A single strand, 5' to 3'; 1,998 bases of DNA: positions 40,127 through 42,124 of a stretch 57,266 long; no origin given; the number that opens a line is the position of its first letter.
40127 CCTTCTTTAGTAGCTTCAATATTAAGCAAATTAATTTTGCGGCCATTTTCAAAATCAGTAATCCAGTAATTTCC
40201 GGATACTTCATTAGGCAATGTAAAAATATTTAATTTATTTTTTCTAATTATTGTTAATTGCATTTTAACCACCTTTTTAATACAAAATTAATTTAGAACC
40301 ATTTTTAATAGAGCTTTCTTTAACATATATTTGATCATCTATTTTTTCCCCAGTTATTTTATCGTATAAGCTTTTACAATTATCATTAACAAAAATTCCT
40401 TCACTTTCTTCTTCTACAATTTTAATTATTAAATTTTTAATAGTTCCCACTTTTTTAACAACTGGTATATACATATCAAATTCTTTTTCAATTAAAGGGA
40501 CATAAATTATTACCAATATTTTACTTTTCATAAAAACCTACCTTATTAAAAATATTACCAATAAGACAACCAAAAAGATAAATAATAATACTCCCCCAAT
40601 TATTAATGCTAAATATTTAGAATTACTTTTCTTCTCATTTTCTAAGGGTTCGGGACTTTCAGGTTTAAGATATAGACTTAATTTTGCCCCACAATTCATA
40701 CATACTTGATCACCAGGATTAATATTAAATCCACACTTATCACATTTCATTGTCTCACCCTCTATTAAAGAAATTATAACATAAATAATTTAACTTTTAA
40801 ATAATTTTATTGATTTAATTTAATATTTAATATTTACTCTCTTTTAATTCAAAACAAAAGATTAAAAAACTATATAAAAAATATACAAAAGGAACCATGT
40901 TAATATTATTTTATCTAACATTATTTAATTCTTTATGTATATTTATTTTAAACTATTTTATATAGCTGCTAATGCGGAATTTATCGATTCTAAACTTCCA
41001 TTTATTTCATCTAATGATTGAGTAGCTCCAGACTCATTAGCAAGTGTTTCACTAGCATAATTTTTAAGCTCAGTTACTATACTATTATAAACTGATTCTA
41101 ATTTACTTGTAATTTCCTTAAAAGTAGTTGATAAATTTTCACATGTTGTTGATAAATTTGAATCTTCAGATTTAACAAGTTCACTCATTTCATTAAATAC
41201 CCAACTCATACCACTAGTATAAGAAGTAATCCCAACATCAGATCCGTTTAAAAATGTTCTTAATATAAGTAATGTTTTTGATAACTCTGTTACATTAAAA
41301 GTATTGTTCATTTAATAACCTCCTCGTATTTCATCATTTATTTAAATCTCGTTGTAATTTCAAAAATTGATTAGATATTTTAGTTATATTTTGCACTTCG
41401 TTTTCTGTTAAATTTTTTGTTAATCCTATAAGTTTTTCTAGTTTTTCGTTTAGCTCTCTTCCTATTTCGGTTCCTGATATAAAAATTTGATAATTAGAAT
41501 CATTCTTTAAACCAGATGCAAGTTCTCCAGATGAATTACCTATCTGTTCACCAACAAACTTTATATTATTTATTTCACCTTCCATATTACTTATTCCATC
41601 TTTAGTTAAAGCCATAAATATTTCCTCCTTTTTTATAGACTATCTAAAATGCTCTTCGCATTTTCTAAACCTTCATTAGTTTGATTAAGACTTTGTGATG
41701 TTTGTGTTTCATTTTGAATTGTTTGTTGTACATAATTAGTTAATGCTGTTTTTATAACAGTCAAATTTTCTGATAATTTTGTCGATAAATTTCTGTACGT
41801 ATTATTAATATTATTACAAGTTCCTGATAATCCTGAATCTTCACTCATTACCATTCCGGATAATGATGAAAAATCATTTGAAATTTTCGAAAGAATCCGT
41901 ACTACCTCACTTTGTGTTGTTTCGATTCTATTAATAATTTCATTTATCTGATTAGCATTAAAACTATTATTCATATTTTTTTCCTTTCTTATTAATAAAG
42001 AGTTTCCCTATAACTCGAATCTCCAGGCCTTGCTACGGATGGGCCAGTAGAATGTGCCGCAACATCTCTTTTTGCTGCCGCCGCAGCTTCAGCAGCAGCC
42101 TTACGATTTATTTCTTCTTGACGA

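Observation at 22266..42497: T7SSb-like locus with EssC and EsaB but no recognisable EssA, EssB or EsaA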

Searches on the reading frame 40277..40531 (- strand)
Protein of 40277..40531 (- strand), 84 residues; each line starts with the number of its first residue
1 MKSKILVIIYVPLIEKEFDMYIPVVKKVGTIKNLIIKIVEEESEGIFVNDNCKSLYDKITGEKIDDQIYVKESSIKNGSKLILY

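Call 5: search_protein_families(library=pfam, max_evalue=0.1, proteins=[window:40277-40531:-])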
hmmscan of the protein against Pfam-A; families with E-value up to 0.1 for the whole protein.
window:40277-40531:- (84 aa): 0 families

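Call 9: search_protein_families(library=ncbifam, max_evalue=0.1, proteins=[window:40277-40531:-])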
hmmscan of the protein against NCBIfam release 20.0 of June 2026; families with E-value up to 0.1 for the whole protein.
window:40277-40531:- (84 aa): 0 families

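Call 39: search_solved_structures(query=A1, max_evalue=1, show_alignments=1)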
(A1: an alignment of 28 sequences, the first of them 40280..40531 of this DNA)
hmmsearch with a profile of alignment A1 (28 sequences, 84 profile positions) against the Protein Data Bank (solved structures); distinct sequences matched with E-value up to 1: 3.
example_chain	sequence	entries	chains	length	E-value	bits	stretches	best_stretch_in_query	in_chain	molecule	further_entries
3ma9_A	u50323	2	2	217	0.14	15.7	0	26-63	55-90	Transmembrane glycoprotein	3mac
2cmr_A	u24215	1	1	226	0.16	15.4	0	26-63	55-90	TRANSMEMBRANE GLYCOPROTEIN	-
2xra_A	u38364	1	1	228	0.17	15.4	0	26-63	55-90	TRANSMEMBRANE PROTEIN GP41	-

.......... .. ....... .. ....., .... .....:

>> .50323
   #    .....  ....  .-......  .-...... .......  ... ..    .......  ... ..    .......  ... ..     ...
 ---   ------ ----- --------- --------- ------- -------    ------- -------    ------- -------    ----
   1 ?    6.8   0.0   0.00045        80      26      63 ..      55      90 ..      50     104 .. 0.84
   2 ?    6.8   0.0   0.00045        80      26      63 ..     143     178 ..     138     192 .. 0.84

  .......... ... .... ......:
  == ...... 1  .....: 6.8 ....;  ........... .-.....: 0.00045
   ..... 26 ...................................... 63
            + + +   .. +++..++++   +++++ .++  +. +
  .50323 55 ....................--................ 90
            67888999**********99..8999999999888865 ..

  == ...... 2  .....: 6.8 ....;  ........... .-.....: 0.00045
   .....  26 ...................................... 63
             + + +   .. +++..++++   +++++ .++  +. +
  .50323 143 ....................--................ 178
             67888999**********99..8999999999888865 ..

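Call 40: search_protein_families(library=pfam, alignment_id=A1, max_evalue=1)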
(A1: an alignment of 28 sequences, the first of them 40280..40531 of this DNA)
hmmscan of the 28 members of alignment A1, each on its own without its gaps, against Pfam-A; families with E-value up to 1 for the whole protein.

A. member 1, window:40280-40531:- (84 aa): 0 families

B. families by the number of members that match (of 28 scanned): 10 families
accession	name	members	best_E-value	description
PF08817.16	YukD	9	4.7e-05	WXG100 protein secretion system (Wss), protein YukD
PF19004.6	DUF5733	3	0.05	Family of unknown function (DUF5733)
PF02319.26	E2F_TDP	1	0.011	E2F/DP family winged-helix DNA-binding domain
PF24591.1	Phage_YunG-like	1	0.04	Phage YunG-like protein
PF22151.2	Fer4_NDSU1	1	0.052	NADH-ubiquinone oxidoreductase NDSU1/NuoG-like, 4Fe-4S domain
PF00240.29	ubiquitin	1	0.065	Ubiquitin family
PF15054.11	DUF4535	1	0.099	Domain of unknown function (DUF4535)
PF18449.8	Endotoxin_C2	1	0.15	Pesticidal crystal protein Cry1Aa, domain IV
PF02212.23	GED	1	0.16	Dynamin GTPase effector domain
PF11794.13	HpaB_N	1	0.22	4-hydroxyphenylacetate 3-hydroxylase N terminal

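Call 62: find_homologous_proteins(query=window:40277-40531:-, max_evalue=0.001)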
Query window:40277-40531:- (84 aa): 92 proteins with E <= 0.001 among 95 candidates.
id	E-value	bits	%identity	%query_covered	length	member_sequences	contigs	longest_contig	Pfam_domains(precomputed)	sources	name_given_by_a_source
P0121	6.7e-44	165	100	100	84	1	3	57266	-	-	-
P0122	1.5e-41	157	93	100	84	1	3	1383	-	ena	-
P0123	1.1e-38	148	85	100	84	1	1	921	-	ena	-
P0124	2.0e-38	147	89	95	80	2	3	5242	-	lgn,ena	-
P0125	5.5e-38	146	80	100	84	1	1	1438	-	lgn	-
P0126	1.4e-37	145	81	100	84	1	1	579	-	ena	-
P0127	8.4e-37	142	79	100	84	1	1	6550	-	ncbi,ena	-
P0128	8.5e-37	142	80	100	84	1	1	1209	-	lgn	-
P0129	1.8e-36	141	80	100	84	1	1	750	-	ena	-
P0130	4.2e-36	140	80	100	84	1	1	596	-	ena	-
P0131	4.8e-36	140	76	100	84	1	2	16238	-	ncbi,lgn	-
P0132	5.7e-36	140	80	100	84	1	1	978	-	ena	-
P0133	2.0e-35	138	75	100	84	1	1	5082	-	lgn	-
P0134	7.2e-35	136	77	100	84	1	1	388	-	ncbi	-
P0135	1.7e-34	135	76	100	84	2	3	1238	-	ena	-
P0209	2.7e-13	67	48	96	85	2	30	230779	-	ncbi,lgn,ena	-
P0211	3.6e-12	64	46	98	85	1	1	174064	-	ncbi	-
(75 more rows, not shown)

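Call 71: predict_structure(alignment_id=A2)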
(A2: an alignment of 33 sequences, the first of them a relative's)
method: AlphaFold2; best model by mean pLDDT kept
length: 84 residues; sequences in the alignment: 33
mean_pLDDT: 92.9   pTM: 0.79
mean pLDDT of the five models: 92.9, 91.6, 91.5, 91.0, 86.2
residues with pLDDT >= 90: 71; 70-90: 11; 50-70: 2; < 50: 0
segments of 3 or more residues with pLDDT < 50: none
pLDDT, mean of each block of 10 residues (from residue 1): 88 94 96 94 87 93 96 95 96
secondary structure, 60 per line:
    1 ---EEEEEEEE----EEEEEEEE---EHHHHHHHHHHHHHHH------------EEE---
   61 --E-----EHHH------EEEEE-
elements in order: E4-11 E16-23 H28-42 E55-57 E79-83

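Call 74: fold_search(model_id=the predicted structure, library=pdb)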
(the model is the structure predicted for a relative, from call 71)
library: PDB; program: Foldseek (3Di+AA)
matches with E <= 10: 1614; with E <= 0.001: 232
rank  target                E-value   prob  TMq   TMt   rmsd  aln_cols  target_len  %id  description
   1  8tyx_A                2.1e-05  1.00  0.71  0.72   2.3        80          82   15  Structure of a bacterial Ubl-deubiquitinase complex (form 1) (released 2024-06-12)
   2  6fno_D                2.5e-05  1.00  0.71  0.67   2.4        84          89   14  Caldiarchaeum Subterraneum Ubiquitin:Rpn11-homolog complex, zinc soak (released 2018-07-25)
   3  3gzn_I                3.0e-05  1.00  0.68  0.72   2.4        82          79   24  Structure of NEDD8-activating enzyme in complex with NEDD8 and MLN4924 (released 2010-02-02)
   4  5x3p_C                3.0e-05  1.00  0.63  0.67   3.2        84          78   14  Crystal structure of the UBX domain of human UBXD7 (released 2017-03-22)
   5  8sea_B                3.3e-05  1.00  0.70  0.74   2.3        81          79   15  Cryo-EM structure of a double loaded human UBA7-UBE2L6-ISG15 thioester mimetic complex (Form 1) (released 2023-10-11)
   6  7s6p_D                3.5e-05  1.00  0.70  0.42   2.5        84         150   14  The crystal structure of human ISG15 (released 2021-09-22)
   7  7np7_D2               4.0e-05  1.00  0.79  0.18   2.4        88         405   11  Structure of an intact ESX-5 inner membrane complex, Composite C1 model (released 2021-06-02)
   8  3rt3_B                4.0e-05  1.00  0.70  0.41   2.5        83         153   14  Complex of influenza virus protein with host anti-viral factor (released 2011-07-13)
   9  6njd_C                4.0e-05  1.00  0.71  0.45   2.5        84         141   17  Crystal structure of RavD (residues 1-200) from Legionella pneumophila (strain Corby) complexed with Met-1 linked di-u (released 2019-05-22)
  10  7s6p_B                4.2e-05  1.00  0.69  0.41   2.5        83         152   14  The crystal structure of human ISG15 (released 2021-09-22)
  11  3dbh_I                4.2e-05  1.00  0.67  0.66   3.2        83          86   23  Structural Dissection of a Gating Mechanism Preventing Misactivation of Ubiquitin by NEDD8's E1 (APPBP1-UBA3Arg190Ala- (released 2008-08-12)
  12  7s6p_A                4.5e-05  1.00  0.71  0.42   2.5        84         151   14  The crystal structure of human ISG15 (released 2021-09-22)
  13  5hpl_C                5.2e-05  1.00  0.69  0.71   2.4        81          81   16  System-wide modulation of HECT E3 ligases with selective ubiquitin variant probes: Rsp5 and UbV R5.4 (released 2016-03-16)
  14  1ndd_A                5.2e-05  1.00  0.65  0.73   2.7        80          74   25  STRUCTURE OF NEDD8 (released 1999-02-23)
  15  2kan_MODEL_1_A        5.5e-05  1.00  0.71  0.65   2.1        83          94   24  Solution NMR structure of ubiquitin-like domain of Arabidopsis thaliana protein At2g32350. Northeast Structura (released 2008-11-25)
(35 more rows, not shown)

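Call 82: find_encoding_contigs(protein=P0209, flank=10000, max_places=2)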
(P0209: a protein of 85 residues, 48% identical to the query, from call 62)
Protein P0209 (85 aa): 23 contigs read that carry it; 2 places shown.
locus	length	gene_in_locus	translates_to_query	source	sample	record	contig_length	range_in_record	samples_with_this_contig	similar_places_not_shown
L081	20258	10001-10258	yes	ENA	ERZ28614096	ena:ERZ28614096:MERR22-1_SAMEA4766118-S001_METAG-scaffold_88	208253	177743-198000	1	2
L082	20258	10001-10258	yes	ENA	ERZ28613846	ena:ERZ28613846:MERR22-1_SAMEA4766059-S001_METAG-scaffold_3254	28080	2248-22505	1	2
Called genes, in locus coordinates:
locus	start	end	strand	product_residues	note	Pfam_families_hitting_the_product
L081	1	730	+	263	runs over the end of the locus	PF00005:ABC_tran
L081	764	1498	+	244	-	PF01416:PseudoU_synth_1, PF10105:DUF2344 (weak), PF01416:PseudoU_synth_1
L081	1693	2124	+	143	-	PF00572:Ribosomal_L13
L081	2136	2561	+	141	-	PF00380:Ribosomal_S9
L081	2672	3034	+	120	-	-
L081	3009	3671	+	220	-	-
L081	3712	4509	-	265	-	PF02535:Zip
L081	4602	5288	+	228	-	PF01520:Amidase_3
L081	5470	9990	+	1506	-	PF16697:Yop-YscD_cpl (faint), PF00498:FHA, PF01580:FtsK_SpoIIIE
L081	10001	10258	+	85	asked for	-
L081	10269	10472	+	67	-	-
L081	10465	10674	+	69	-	-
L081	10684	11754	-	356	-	PF08486:SpoIID (weak)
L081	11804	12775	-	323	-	PF00882:Zn_dep_PLPC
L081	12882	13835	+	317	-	PF07751:Abi_2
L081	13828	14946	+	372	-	PF00089:Trypsin, PF13365:Trypsin_2, PF13180:PDZ_2, PF00595:PDZ, PF17820:PDZ_6 (weak)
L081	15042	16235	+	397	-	PF01996:F420_ligase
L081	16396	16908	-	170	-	PF00156:Pribosyltran, PF14681:UPRTase (weak)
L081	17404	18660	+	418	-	PF01520:Amidase_3, PF23462:LysM3_NFP (faint), PF23577:LysM_RLK (faint), PF23457:LysM2_NFP (faint), PF01476:LysM, PF04225:LysM_OapA (faint), PF23446:LysM1_NFP_LYK (faint), PF01476:LysM, +2 more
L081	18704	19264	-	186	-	-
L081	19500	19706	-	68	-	-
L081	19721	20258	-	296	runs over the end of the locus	PF13353:Fer4_12, PF04055:Radical_SAM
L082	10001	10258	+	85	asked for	-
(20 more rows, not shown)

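Call 83: find_encoding_contigs(protein=P0211, flank=10000, max_places=1)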
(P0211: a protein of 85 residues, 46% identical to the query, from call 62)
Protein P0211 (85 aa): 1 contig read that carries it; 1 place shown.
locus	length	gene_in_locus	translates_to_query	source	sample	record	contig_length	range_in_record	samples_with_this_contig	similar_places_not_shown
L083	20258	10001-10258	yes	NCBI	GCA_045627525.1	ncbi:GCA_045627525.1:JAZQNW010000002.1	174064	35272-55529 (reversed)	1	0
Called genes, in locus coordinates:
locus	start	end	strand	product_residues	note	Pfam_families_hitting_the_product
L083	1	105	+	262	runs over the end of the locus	PF00005:ABC_tran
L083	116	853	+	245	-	PF01416:PseudoU_synth_1, PF10105:DUF2344 (weak), PF01416:PseudoU_synth_1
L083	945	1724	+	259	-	-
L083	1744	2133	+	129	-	-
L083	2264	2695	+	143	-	PF00572:Ribosomal_L13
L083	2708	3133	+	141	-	PF00380:Ribosomal_S9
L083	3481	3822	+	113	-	-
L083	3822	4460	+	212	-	-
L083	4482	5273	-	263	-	PF02535:Zip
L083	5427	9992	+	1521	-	PF00498:FHA, PF16697:Yop-YscD_cpl, PF01580:FtsK_SpoIIIE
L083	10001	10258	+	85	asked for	-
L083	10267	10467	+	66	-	-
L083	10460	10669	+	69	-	-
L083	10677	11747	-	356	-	PF08486:SpoIID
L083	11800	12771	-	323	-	PF00882:Zn_dep_PLPC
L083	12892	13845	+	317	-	PF07751:Abi_2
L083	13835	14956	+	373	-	PF00089:Trypsin, PF13365:Trypsin_2, PF00595:PDZ (weak), PF13180:PDZ_2, PF17820:PDZ_6 (weak)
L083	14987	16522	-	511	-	PF17802:SpaA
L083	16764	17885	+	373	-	PF13793:Pribosyltran_N, PF00156:Pribosyltran, PF14572:Pribosyl_synth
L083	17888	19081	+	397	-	PF01996:F420_ligase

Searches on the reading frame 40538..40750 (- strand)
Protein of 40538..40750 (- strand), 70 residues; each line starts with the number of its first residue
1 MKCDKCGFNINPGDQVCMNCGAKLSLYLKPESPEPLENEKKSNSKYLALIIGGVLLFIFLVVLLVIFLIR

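Call 6: search_protein_families(library=pfam, max_evalue=0.1, proteins=[window:40538-40750:-])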
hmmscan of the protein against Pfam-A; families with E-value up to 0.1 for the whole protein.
window:40538-40750:- (70 aa): 7 families
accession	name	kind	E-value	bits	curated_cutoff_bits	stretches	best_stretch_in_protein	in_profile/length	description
PF13240.11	Zn_Ribbon_1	-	1.2e-05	25.3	25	1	2-24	1-23/23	zinc-ribbon domain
PF13248.11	Zn_ribbon_3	-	2e-05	24.3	27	1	2-24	4-26/26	zinc-ribbon domain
PF12773.13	DZR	-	0.00016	22.2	27.3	1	3-25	1-23/45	Double zinc ribbon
PF09889.16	DUF2116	-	0.013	15.8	26.8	0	3-24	6-28/59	Probable treble clef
PF10005.14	Zn_ribbon_DZR_6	-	0.031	15.4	23.4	1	2-42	3-43/93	zinc-ribbon domain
PF09845.14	OapC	-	0.048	14.3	23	1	2-42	3-47/133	Origin-associated protein OapC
PF03604.18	Zn_ribbon_RPAB4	-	0.049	13.8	24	0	16-26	2-12/32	DNA directed RNA polymerase, 7 kDa subunit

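Call 9: search_protein_families(library=ncbifam, max_evalue=0.1, proteins=[window:40538-40750:-])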
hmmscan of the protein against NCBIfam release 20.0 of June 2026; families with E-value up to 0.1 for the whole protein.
window:40538-40750:- (70 aa): 4 families
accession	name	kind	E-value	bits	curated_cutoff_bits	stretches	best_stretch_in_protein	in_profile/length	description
NF053815.1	teico_TcaA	equivalog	1e-06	27.9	550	1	2-69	3-72/463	membrane-associated protein TcaA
TIGR03826.1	YvyF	hypoth_equivalog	0.014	15.4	124.15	1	2-46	83-126/137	TIGR03826 family flagellar region protein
NF006283.1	PRK08455.1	equivalog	0.038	13.6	187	1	37-69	9-41/182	flagellar basal body-associated protein FliL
NF003161.0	PRK04136.1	equivalog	0.091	12.3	54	0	15-23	15-23/49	50S ribosomal protein L40e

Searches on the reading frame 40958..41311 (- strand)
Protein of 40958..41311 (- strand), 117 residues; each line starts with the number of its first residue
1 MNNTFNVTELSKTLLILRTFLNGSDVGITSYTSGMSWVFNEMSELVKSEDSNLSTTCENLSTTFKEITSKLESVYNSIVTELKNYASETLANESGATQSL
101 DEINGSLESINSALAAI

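Call 6: search_protein_families(library=pfam, max_evalue=0.1, proteins=[window:40958-41311:-])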
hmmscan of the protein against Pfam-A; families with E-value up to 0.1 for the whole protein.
window:40958-41311:- (117 aa): 4 families
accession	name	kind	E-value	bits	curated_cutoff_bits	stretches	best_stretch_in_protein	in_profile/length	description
PF04513.17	Baculo_PEP_C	-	0.0029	18.1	38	1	49-115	32-95/140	Baculovirus polyhedron envelope protein, PEP, C terminus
PF01601.21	CoV_S2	-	0.031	13.3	40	1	28-78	222-272/521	Coronavirus spike glycoprotein S2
PF20634.2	IFNGR1_transm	-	0.043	14.5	27.5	1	66-84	32-51/57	Interferon gamma receptor 1, transmembrane region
PF21121.2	Nup49_C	-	0.052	14.6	28.5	1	50-113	10-73/87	Nucleoporin Nup49 C-terminal helical region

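Call 57: search_protein_families(library=ncbifam, max_evalue=1, proteins=[window:40958-41311:-])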
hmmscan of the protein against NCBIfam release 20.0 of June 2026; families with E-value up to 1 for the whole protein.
window:40958-41311:- (117 aa): 3 families
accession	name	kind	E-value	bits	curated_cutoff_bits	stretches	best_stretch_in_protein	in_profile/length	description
NF046046.1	Mbov_0729_Cterm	subfamily_domain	0.0015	19.2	60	1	35-76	64-104/105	Mbov_0729 family lipopotein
TIGR01667.1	YCCS_YHFK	subfamily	0.0089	14.2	467.8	1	27-102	608-681/701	YccS/YhfK family putative transporter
TIGR00408.1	proS_fam_I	equivalog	0.11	11.4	437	1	58-113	364-419/475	proline--tRNA ligase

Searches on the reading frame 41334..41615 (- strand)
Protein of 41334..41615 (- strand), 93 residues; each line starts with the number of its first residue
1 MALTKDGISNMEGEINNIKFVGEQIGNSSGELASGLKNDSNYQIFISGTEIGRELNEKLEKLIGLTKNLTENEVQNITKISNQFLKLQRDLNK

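Call 6: search_protein_families(library=pfam, max_evalue=0.1, proteins=[window:41334-41615:-])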
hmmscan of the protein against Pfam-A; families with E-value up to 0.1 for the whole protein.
window:41334-41615:- (93 aa): 1 family
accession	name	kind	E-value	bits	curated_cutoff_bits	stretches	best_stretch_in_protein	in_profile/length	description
PF24227.1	DUF7443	-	0.051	13.6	27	1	62-87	22-47/58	Domain of unknown function (DUF7443)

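Call 57: search_protein_families(library=ncbifam, max_evalue=1, proteins=[window:41334-41615:-])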
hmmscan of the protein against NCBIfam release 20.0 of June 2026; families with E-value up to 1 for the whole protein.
window:41334-41615:- (93 aa): 0 families

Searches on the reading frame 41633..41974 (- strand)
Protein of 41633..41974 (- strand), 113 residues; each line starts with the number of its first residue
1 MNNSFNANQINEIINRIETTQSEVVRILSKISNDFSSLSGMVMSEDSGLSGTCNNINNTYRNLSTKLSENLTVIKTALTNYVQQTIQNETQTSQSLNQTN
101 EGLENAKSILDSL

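Call 6: search_protein_families(library=pfam, max_evalue=0.1, proteins=[window:41633-41974:-])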
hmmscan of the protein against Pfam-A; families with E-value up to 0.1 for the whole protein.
window:41633-41974:- (113 aa): 11 families
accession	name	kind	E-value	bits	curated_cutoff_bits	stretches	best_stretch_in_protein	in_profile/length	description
PF10498.14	IFT57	-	0.0092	15.4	40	1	7-110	224-319/360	Intra-flagellar transport protein 57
PF03709.21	OKR_DC_1_N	-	0.013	16.2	29.3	1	6-62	2-63/111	Orn/Lys/Arg decarboxylase, N-terminal domain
PF03564.21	DUF1759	-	0.017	15.6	25.4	1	23-93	69-138/148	Protein of unknown function (DUF1759)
PF13744.12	HTH_37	-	0.018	15.3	27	0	60-93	2-34/80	Helix-turn-helix domain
PF04513.17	Baculo_PEP_C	-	0.019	15.5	38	1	4-105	21-120/140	Baculovirus polyhedron envelope protein, PEP, C terminus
PF23353.1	BBS2_hp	-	0.026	15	27.7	1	8-106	5-96/98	BBS2 hairpin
PF07554.19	FIVAR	-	0.039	15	29.2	0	58-110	19-70/71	FIVAR domain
PF05008.21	V-SNARE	-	0.044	14.7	25.9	0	67-113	8-55/92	Vesicle transport v-SNARE protein N-terminus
PF21918.1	cas_Cpf1_2nd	-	0.048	14.1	27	0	58-105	46-93/225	CRISPR-associated endonuclease Cpf1 REC2 domain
PF10923.14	BrxC_BrxD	-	0.066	12.6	22.2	1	41-103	83-147/414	BREX system ATP-binding protein BrxC/D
PF04108.17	ATG17_like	-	0.086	12.7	43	0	7-104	161-246/355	Autophagy protein ATG17-like domain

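Call 57: search_protein_families(library=ncbifam, max_evalue=1, proteins=[window:41633-41974:-])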
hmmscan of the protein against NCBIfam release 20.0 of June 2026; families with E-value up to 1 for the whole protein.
window:41633-41974:- (113 aa): 4 families
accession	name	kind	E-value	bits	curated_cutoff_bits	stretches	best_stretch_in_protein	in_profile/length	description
NF035934.1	ESAT6_2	subfamily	0.027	14.7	100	1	8-100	8-93/96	pore-forming ESAT-6 family protein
NF047941.1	TatB_Rickett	equivalog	0.093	12.9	75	0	40-90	16-66/84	Sec-independent protein translocase subunit TatB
NF010451.0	PRK13877.1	equivalog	0.1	13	134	1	4-31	90-117/124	conjugal transfer transcriptional regulator TraJ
TIGR04527.1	mycoplas_twoTM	subfamily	0.53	9.9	125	1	54-112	36-100/248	MG_279/MG_280 family protein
